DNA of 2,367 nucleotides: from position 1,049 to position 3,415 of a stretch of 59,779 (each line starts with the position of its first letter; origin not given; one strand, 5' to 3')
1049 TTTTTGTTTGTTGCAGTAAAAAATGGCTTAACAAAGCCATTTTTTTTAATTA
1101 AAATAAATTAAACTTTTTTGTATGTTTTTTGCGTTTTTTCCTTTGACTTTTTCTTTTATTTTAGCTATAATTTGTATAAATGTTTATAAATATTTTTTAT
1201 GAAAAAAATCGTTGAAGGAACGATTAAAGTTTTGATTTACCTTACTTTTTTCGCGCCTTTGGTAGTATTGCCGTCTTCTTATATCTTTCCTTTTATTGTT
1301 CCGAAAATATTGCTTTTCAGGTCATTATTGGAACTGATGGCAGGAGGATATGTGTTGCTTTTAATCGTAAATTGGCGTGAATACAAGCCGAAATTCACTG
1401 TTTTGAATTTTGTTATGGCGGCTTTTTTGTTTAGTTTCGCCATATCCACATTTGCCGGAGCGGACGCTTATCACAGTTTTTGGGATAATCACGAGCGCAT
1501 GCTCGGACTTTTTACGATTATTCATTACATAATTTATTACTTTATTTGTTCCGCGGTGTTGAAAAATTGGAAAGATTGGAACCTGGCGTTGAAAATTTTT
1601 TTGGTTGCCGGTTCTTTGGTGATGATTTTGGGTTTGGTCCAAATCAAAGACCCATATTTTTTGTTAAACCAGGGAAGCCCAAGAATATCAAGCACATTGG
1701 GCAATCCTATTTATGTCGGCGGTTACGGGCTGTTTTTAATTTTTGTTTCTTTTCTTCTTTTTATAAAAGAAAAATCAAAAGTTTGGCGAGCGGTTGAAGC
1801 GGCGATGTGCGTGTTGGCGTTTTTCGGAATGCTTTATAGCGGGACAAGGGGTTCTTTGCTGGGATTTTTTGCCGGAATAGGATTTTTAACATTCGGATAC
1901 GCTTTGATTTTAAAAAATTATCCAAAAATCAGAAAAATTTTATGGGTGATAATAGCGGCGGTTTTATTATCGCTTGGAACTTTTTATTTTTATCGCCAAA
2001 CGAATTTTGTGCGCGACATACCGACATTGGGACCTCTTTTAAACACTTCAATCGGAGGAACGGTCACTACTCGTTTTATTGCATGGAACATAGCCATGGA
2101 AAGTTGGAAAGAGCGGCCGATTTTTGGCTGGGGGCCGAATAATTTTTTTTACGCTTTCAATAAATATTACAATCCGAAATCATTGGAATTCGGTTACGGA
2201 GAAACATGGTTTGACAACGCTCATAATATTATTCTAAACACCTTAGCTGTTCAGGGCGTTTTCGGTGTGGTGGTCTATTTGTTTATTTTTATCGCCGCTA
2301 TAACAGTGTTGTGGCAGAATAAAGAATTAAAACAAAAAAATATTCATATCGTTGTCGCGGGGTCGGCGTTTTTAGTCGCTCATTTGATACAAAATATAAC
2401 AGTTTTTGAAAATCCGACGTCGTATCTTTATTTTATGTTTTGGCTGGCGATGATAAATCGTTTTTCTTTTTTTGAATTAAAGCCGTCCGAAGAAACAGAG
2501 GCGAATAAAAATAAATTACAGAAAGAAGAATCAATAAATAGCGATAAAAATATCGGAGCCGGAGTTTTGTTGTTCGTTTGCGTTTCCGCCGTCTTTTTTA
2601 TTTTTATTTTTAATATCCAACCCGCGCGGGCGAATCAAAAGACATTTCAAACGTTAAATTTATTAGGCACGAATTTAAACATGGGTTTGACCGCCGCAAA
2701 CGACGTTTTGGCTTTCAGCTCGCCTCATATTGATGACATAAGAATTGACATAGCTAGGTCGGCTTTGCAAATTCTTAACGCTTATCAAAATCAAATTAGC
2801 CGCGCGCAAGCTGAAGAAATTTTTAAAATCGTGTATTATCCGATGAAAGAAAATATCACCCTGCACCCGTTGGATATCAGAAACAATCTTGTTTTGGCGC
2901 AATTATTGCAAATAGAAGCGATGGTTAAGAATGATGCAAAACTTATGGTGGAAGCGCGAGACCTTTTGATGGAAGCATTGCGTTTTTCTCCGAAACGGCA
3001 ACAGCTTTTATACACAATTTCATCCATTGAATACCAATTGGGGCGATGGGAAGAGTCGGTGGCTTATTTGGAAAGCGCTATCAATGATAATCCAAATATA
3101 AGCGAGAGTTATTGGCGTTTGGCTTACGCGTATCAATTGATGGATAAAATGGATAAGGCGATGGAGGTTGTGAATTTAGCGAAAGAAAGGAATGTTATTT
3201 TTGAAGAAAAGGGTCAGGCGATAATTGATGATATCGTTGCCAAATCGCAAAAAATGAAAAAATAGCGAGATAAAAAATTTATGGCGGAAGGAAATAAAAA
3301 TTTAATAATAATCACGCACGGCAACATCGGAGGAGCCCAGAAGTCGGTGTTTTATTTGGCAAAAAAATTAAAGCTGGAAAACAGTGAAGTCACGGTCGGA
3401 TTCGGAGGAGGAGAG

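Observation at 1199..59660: One ~58-kb, 48-gene, single-strand glycan assembly and tailoring mega-locus behind a consensus promoter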

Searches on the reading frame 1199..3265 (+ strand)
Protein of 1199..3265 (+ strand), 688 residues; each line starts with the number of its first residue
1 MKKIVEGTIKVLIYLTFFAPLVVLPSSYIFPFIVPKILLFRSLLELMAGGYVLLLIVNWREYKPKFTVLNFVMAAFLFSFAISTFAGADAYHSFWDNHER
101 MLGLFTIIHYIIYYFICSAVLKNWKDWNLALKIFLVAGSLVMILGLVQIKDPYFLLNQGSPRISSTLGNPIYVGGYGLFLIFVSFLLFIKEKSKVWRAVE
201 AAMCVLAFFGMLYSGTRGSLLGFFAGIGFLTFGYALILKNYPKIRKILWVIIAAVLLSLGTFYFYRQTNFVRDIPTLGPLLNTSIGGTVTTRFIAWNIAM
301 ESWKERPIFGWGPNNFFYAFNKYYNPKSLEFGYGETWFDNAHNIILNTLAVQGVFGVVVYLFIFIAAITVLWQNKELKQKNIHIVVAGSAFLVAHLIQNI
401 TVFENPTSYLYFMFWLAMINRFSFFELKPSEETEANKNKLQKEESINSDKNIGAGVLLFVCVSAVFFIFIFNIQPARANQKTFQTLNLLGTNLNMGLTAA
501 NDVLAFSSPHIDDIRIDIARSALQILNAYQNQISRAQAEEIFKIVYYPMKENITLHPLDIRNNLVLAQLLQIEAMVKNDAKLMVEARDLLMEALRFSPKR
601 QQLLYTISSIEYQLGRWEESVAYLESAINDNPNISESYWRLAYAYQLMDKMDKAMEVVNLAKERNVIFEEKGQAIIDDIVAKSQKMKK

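Call 6: search_protein_families(library=pfam, proteins=[window:1199-3265:+], max_evalue=0.001)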
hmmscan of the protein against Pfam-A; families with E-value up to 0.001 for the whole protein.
window:1199-3265:+ (688 aa): 6 families
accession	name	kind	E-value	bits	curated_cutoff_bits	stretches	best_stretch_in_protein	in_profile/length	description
PF04932.20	Wzy_C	-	9.9e-20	71.3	31.7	1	203-361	2-149/149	O-Antigen ligase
PF14559.12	TPR_19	-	2.1e-06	28.4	25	0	584-641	8-64/68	Tetratricopeptide repeat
PF13414.12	TPR_11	-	3.7e-05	23.8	26.8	1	610-648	3-41/42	TPR repeat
PF07719.23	TPR_2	-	7.3e-05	23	27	0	603-633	3-33/34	Tetratricopeptide repeat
PF13181.12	TPR_8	-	0.00032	21.1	25.7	0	636-663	2-29/34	Tetratricopeptide repeat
PF13174.12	TPR_6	-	0.0004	21.3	26.3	0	604-633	3-32/33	Tetratricopeptide repeat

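Call 15: find_encoding_contigs(protein=window:1199-3265:+, flank=10000, max_places=10)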
Protein window:1199-3265:+ (688 aa): 3 contigs read that carry it; 3 places shown.
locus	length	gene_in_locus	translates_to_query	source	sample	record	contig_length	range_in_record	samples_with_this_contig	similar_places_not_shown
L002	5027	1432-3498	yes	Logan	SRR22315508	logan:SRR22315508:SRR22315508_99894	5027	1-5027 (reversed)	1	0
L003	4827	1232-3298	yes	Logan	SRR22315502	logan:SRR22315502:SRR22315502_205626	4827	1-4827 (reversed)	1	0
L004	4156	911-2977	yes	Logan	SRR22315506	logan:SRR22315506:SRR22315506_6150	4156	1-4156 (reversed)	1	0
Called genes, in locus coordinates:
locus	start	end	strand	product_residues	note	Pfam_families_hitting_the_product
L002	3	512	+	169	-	?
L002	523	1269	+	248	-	PF01061:ABC2_membrane, PF12698:ABC2_membrane_3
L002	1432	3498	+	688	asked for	PF04932:Wzy_C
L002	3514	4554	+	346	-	PF13439:Glyco_transf_4, PF00534:Glycos_transf_1, PF13692:Glyco_trans_1_4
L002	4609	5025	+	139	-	?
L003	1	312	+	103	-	?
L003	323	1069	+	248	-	PF01061:ABC2_membrane, PF12698:ABC2_membrane_3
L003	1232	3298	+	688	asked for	PF04932:Wzy_C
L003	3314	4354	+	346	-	PF13439:Glyco_transf_4, PF00534:Glycos_transf_1, PF13692:Glyco_trans_1_4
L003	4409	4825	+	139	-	?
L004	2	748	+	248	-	PF01061:ABC2_membrane, PF12698:ABC2_membrane_3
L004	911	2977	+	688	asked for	PF04932:Wzy_C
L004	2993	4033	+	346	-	PF13439:Glyco_transf_4, PF00534:Glycos_transf_1, PF13692:Glyco_trans_1_4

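Call 16: find_related_loci(query=window:1199-3265:+, collection=genome_contigs, flank=10000)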
Query window:1199-3265:+ (688 aa) in genome_contigs; peptide patterns used: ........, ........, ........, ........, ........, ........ (x = any residue, [..] = any of these).
172 stretches matched a pattern; 149 encode a relative of the query (tblastn E <= 1e-3); the best 80 are kept; 80 distinct loci.
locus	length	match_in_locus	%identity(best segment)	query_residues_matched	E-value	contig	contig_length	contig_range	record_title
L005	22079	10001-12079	56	1-687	0e+0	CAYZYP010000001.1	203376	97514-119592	MAG TPA_asm: uncultured Gammaproteobacteria bacterium isolate SRP062349_co5_339 genome assembly, contig: NODE_3_length_2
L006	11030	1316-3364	55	1-688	0e+0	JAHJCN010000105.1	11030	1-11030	MAG: Patescibacteria group bacterium isolate Modern_marine.mb.308 Modern_marine.mb.308_k141_2306588, whole genome shotgu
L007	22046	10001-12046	54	1-687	0e+0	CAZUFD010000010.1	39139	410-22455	MAG TPA_asm: uncultured Gammaproteobacteria bacterium isolate SRP269290_co6_41 genome assembly, contig: NODE_313_length_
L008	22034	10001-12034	54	1-680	0e+0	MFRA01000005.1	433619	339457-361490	MAG: Candidatus Magasanikbacteria bacterium RIFOXYD1_FULL_40_23 rifoxyd1_full_scaffold_32, whole genome shotgun sequence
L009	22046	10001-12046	54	1-687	0e+0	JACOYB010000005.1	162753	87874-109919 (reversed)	MAG: Candidatus Magasanikbacteria bacterium isolate NC_groundwater_168_Ag_S-0.1um_42_11 S4_GD2017_2_S1_scaffold_52, whol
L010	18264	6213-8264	53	1-685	0e+0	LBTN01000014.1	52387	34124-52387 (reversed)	MAG: Candidatus Magasanikbacteria bacterium GW2011_GWA2_37_8 US58_C0014, whole genome shotgun sequence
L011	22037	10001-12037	54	1-681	0e+0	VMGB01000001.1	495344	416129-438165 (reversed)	MAG: Parcubacteria group bacterium Gr01-1014_13 G01um101413_scaffold_2, whole genome shotgun sequence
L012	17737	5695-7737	53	1-683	0e+0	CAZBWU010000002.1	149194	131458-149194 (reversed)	MAG TPA_asm: uncultured Gammaproteobacteria bacterium isolate SRP219642_co6_52 genome assembly, contig: NODE_34_length_1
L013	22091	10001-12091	54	1-687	0e+0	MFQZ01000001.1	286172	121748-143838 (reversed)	MAG: Candidatus Magasanikbacteria bacterium RIFOXYC2_FULL_42_28 rifoxyc2_full_scaffold_12, whole genome shotgun sequence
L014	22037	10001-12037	54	1-683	0e+0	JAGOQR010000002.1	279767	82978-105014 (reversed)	MAG: Candidatus Magasanikiibacteriota bacterium isolate Gw_Bodden_bin_243 Gw_Bodden_45_length_279767_cov_14.328708, whol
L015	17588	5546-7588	54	1-683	0e+0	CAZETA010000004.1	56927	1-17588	MAG TPA_asm: uncultured Gammaproteobacteria bacterium isolate SRP298887_co1_128 genome assembly, contig: NODE_315_length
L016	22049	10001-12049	54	1-683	0e+0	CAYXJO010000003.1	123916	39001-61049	MAG TPA_asm: uncultured Gammaproteobacteria bacterium isolate SRP263991_co4_11 genome assembly, contig: NODE_69_length_1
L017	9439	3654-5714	55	1-685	0e+0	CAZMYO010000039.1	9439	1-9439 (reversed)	MAG TPA_asm: uncultured Gammaproteobacteria bacterium isolate binchicken_co203_87 genome assembly, contig: k141_275376,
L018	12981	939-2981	54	1-683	0e+0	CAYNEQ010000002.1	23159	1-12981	MAG TPA_asm: uncultured Gammaproteobacteria bacterium isolate SRP135725_co3_214 genome assembly, contig: NODE_1874_lengt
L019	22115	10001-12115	52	1-685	0e+0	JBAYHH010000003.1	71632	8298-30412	MAG: Candidatus Magasanikiibacteriota bacterium isolate SO_2016_GW1_145 scaffold00826_OW334_2016, whole genome shotgun s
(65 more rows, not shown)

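Call 34: search_solved_structures(query=window:1199-3265:+, max_evalue=1)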
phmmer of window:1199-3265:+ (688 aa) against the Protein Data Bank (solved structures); distinct sequences matched with E-value up to 1: 42.
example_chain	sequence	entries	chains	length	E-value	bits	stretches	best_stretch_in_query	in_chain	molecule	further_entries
9qhb_A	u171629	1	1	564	8.4e-14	54.3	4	586-663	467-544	Engineered tetratricopeptide repeat protein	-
8bu0_A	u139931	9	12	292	1.1e-10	44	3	585-664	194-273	Consensus tetratricopeptide repeat protein | Crystal structure of an 8-repeat consensus TPR superhelix with Zinc. | Monomer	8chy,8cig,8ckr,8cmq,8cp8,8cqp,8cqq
6eou_A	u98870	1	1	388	9.4e-08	34.3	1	590-657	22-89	UDP-N-acetylglucosamine--peptide N-acetylglucosaminyltransferase 110 kDa subunit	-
9qhc_A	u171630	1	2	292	1.9e-07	33.3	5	586-659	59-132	Engineered tetratricopeptide repeat protein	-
1w3b_A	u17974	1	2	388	4.7e-07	32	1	590-657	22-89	UDP-N-ACETYLGLUCOSAMINE--PEPTIDE N-ACETYLGLUCOSAMINYLTRANSFERASE 110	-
7ntf_A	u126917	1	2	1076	4e-06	28.9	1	590-657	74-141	Isoform 1 of UDP-N-acetylglucosamine--peptide N-acetylglucosaminyltransferase 110 kDa subu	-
7yeh_B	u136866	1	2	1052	9.4e-06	27.7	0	590-657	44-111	UDP-N-acetylglucosamine--peptide N-acetylglucosaminyltransferase 110 kDa subunit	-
7yea_A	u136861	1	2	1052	1e-05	27.6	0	590-657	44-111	UDP-N-acetylglucosamine--peptide N-acetylglucosaminyltransferase 110 kDa subunit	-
8ch0_A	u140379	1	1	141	2.9e-05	26.1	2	585-662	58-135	Consensus tetratricopeptide repeat protein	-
2fo7_A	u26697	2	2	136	3.4e-05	25.8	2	585-662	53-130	SYNTHETIC CONSENSUS TPR PROTEIN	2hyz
6v8e_A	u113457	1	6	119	0.00016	23.6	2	601-661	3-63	Designed protein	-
1na0_A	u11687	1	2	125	0.00016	23.6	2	603-657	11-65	designed protein CTPR3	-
6vfj_B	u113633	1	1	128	0.00044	22.1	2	585-643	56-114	I53_dn5B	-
6vfh_A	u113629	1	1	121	0.00045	22.1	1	601-660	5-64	T33_dn10A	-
6vfi_B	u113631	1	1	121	0.00057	21.8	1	592-663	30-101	O43_dn18B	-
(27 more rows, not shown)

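Call 81: search_protein_families(library=ncbifam, proteins=[window:1199-3265:+], max_evalue=0.01)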
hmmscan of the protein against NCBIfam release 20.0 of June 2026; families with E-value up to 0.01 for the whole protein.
window:1199-3265:+ (688 aa): 4 families
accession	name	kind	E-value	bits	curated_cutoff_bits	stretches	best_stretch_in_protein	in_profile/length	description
TIGR00947.1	2A73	equivalog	2.1e-09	36.9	366.4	1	46-419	46-419/425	IctB family putative bicarbonate transporter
TIGR02917.1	PEP_TPR_lipo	equivalog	1.4e-05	23.2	312.2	1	572-659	266-591/899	XrtA/PEP-CTERM system TPR-repeat protein PrsT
NF040959.1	MamA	equivalog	2e-05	24.1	200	1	585-659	123-197/204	magnetosome protein MamA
NF047558.1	TPR_END_plus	domain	0.0092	15.9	32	0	604-634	2-32/56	TPR end-of-group domain-containing protein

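Call 95: search_solved_structures(query=A3, max_evalue=10)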
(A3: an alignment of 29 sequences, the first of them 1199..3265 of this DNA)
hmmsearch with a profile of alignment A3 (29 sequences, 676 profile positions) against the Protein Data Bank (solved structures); distinct sequences matched with E-value up to 10: 165 (the best 60 are shown).
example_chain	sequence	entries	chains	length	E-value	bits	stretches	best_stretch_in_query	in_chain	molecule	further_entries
9qhb_A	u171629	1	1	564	2.7e-38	135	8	578-657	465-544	Engineered tetratricopeptide repeat protein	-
8bu0_A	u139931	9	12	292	2.6e-23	85.4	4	579-657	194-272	Consensus tetratricopeptide repeat protein | Crystal structure of an 8-repeat consensus TPR superhelix with Zinc. | Monomer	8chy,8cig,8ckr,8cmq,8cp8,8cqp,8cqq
9qhc_A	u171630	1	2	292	1.3e-19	73.2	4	578-655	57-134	Engineered tetratricopeptide repeat protein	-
1w3b_A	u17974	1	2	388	6.3e-17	64.3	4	573-666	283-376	UDP-N-ACETYLGLUCOSAMINE--PEPTIDE N-ACETYLGLUCOSAMINYLTRANSFERASE 110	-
6eou_A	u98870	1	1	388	7e-17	64.2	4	573-666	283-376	UDP-N-acetylglucosamine--peptide N-acetylglucosaminyltransferase 110 kDa subunit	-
7ntf_A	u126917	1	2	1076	2.1e-16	62.6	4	574-664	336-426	Isoform 1 of UDP-N-acetylglucosamine--peptide N-acetylglucosaminyltransferase 110 kDa subu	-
7yeh_B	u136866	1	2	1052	7.6e-16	60.7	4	574-665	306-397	UDP-N-acetylglucosamine--peptide N-acetylglucosaminyltransferase 110 kDa subunit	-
7yea_A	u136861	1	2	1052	8.3e-16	60.6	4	574-667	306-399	UDP-N-acetylglucosamine--peptide N-acetylglucosaminyltransferase 110 kDa subunit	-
2fo7_A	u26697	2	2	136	1.9e-11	46.2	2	579-656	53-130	SYNTHETIC CONSENSUS TPR PROTEIN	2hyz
8ch0_A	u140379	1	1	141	2.2e-11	46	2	579-656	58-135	Consensus tetratricopeptide repeat protein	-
7y4i_A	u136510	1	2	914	2.5e-11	45.8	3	577-651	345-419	Probable UDP-N-acetylglucosamine--peptide N-acetylglucosaminyltransferase SPINDLY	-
8dtf_A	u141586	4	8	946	3.4e-11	45.4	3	577-651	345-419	Probable UDP-N-acetylglucosamine--peptide N-acetylglucosaminyltransferase SPINDLY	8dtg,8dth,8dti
6vfi_B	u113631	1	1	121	2e-08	36.2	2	584-657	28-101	O43_dn18B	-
6vbu_4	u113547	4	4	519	4.5e-08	35.1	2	575-655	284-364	Bardet-Biedl syndrome 4 protein homolog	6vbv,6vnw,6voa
6xt9_D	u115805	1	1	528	9.1e-08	34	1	575-655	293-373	Bardet-Biedl syndrome 4 protein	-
9rmk_A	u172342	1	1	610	2.7e-07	32.5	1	155-376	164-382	Oligosaccharyltransferase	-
7tpg_B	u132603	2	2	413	1.4e-06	30.2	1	200-379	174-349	Putative cell surface polysaccharide polymerase/ligase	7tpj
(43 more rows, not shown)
